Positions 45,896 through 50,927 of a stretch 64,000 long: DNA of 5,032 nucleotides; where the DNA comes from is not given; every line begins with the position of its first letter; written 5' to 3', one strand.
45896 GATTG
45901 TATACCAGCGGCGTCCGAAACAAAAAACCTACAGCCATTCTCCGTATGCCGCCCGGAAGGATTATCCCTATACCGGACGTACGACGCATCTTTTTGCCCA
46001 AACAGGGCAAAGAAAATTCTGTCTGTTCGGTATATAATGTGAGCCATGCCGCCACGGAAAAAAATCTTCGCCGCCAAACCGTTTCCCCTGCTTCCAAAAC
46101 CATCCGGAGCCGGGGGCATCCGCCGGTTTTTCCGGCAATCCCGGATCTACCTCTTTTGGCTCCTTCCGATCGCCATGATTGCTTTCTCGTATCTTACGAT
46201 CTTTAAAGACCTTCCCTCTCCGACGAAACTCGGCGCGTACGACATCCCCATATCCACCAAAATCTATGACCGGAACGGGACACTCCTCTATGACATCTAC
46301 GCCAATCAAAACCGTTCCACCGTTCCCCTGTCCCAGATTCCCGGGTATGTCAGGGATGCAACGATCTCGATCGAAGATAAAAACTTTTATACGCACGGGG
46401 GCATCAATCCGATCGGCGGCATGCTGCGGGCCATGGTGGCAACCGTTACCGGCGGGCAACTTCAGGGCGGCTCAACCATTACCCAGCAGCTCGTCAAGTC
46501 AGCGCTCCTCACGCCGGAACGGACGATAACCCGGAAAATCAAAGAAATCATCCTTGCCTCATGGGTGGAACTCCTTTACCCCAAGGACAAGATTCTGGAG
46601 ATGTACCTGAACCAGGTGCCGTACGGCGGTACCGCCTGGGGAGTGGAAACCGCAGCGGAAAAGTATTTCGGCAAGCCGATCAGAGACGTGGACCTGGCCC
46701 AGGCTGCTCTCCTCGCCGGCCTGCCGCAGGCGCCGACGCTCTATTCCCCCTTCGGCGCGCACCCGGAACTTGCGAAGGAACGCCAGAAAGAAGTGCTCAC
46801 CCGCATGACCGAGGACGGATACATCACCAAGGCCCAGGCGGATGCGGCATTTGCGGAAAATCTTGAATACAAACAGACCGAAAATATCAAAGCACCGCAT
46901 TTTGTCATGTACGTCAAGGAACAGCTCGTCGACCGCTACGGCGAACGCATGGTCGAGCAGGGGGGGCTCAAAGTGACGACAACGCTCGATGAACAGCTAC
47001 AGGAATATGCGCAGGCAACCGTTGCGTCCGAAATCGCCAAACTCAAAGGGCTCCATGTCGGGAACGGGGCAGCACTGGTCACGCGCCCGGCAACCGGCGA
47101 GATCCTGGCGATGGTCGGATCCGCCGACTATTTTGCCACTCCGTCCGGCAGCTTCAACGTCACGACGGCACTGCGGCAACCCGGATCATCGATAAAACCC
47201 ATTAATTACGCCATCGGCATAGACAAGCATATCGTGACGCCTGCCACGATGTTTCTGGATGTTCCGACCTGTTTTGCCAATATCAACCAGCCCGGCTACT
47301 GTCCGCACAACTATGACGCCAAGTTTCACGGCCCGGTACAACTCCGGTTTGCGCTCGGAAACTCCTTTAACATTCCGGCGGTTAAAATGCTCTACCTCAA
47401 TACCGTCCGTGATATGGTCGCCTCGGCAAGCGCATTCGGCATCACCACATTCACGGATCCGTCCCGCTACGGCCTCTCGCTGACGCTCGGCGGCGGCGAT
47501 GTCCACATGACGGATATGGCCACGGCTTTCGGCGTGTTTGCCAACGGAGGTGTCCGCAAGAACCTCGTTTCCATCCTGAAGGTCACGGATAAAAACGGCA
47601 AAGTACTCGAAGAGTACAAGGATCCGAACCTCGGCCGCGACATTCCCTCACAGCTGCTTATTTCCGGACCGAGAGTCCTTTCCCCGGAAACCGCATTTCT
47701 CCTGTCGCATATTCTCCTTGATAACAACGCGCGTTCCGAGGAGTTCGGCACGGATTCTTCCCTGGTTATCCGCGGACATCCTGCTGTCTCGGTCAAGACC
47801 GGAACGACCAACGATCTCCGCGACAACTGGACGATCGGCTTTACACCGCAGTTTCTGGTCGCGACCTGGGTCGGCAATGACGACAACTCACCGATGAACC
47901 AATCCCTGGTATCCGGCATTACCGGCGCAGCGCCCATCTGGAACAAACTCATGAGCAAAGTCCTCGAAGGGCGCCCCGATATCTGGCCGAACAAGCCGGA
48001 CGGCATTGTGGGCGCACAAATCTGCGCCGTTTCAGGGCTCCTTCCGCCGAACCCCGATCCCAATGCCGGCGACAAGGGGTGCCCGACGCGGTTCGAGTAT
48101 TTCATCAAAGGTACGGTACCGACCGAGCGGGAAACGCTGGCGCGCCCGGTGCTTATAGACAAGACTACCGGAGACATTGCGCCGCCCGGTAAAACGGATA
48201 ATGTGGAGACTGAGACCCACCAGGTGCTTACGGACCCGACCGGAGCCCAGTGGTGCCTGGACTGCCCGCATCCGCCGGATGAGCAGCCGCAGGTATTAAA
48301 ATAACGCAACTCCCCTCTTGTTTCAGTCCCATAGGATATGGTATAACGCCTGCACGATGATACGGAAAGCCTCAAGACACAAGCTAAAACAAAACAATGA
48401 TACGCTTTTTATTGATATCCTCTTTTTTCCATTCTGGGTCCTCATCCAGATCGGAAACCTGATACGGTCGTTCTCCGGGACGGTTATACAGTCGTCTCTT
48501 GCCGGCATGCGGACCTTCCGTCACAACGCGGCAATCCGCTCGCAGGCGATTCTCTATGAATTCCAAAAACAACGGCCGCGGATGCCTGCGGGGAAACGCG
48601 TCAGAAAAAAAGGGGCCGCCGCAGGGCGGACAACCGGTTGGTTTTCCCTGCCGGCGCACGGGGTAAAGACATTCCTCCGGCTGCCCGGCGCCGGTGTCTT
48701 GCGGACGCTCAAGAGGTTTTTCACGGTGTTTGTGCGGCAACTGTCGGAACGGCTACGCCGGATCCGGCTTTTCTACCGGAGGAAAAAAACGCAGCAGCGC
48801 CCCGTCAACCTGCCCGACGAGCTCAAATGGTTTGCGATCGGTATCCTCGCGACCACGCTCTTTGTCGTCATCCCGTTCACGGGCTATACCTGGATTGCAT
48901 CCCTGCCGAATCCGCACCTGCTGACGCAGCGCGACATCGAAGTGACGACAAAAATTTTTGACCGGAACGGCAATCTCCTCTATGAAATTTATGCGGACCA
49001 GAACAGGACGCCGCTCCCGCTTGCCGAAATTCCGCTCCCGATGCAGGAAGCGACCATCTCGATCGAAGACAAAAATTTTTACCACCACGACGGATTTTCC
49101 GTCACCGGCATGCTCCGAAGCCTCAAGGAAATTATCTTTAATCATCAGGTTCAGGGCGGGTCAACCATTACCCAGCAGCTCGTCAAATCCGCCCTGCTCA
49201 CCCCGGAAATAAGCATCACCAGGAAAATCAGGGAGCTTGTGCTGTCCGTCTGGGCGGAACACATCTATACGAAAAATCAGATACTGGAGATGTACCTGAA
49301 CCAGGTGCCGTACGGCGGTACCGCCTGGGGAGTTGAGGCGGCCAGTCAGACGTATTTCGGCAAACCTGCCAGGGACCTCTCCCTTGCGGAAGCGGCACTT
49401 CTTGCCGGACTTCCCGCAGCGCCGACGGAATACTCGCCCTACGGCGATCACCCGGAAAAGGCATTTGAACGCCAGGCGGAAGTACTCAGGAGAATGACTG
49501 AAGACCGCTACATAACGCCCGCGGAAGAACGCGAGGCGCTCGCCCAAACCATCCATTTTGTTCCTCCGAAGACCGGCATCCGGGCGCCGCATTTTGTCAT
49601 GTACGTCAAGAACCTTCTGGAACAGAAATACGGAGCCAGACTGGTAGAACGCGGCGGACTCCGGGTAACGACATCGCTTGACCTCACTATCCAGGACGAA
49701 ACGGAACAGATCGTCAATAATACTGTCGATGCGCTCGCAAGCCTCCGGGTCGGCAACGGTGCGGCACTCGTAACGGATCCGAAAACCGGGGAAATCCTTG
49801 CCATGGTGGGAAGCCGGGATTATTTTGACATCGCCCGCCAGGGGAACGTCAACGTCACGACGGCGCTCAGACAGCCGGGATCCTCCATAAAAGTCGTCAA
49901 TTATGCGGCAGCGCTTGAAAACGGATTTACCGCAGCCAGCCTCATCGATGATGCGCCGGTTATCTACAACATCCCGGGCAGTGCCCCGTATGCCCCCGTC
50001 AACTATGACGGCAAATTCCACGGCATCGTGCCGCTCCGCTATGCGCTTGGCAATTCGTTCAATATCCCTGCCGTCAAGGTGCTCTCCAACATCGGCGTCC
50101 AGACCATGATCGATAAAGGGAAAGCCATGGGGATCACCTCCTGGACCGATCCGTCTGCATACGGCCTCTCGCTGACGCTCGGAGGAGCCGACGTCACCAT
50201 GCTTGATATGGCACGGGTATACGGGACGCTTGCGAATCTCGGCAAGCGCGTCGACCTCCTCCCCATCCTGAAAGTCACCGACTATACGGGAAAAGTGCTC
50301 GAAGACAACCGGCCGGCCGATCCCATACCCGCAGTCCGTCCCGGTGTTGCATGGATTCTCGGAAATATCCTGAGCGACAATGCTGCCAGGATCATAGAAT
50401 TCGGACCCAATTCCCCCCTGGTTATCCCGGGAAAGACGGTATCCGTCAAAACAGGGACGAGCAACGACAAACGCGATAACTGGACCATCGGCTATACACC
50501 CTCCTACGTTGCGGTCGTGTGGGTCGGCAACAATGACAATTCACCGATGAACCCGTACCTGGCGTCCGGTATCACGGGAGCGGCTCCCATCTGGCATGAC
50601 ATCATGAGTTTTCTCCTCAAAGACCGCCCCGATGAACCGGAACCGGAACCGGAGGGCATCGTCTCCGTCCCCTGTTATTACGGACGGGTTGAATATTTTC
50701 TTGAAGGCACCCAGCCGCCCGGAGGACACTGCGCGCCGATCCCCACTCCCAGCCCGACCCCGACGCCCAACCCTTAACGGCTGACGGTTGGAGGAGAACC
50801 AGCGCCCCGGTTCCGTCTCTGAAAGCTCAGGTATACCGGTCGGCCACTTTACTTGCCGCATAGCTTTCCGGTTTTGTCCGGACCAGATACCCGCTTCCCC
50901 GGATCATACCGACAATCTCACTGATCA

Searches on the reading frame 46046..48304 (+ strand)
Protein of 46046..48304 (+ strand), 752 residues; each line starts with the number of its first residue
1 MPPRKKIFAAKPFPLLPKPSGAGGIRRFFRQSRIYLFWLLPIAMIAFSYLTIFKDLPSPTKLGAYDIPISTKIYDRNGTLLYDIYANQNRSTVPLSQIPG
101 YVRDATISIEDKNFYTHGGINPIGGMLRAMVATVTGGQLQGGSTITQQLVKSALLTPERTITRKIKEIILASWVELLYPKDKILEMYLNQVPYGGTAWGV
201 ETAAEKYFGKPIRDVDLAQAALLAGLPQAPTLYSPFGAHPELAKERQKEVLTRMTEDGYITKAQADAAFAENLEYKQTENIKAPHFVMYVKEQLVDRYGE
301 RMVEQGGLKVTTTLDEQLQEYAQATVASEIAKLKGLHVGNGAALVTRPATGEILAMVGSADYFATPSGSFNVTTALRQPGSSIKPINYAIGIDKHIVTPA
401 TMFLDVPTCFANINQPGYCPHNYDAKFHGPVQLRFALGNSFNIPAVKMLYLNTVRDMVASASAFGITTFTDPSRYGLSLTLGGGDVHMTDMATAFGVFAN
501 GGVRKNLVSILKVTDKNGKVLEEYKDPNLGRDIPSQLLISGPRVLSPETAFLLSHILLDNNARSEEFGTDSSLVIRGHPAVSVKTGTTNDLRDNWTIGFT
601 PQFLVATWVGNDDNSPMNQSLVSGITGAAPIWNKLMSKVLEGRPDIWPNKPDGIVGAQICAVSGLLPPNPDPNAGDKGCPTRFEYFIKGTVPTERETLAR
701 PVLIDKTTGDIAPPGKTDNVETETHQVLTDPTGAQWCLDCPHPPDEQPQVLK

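Call 77: search_protein_families(library=pfam, proteins=[window:46046-48304:+], max_evalue=0.001)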
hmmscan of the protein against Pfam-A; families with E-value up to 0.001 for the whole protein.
window:46046-48304:+ (752 aa): 2 families
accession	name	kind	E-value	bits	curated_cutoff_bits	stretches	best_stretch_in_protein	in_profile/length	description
PF00912.28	Transgly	-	5.7e-60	202.2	27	1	78-254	2-177/178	Transglycosylase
PF00905.27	Transpeptidase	-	3.3e-13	50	22.1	1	341-612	1-281/299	Penicillin binding protein transpeptidase domain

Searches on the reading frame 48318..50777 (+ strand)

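Call 77: search_protein_families(library=pfam, proteins=[window:48318-50777:+], max_evalue=0.001)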
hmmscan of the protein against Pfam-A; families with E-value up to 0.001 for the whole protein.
window:48318-50777:+ (819 aa): 2 families
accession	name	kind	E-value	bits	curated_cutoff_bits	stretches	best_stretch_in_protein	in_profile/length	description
PF00912.28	Transgly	-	8e-59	198.5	27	1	218-393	2-177/178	Transglycosylase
PF00905.27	Transpeptidase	-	5.3e-23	82.1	22.1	1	481-763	1-298/299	Penicillin binding protein transpeptidase domain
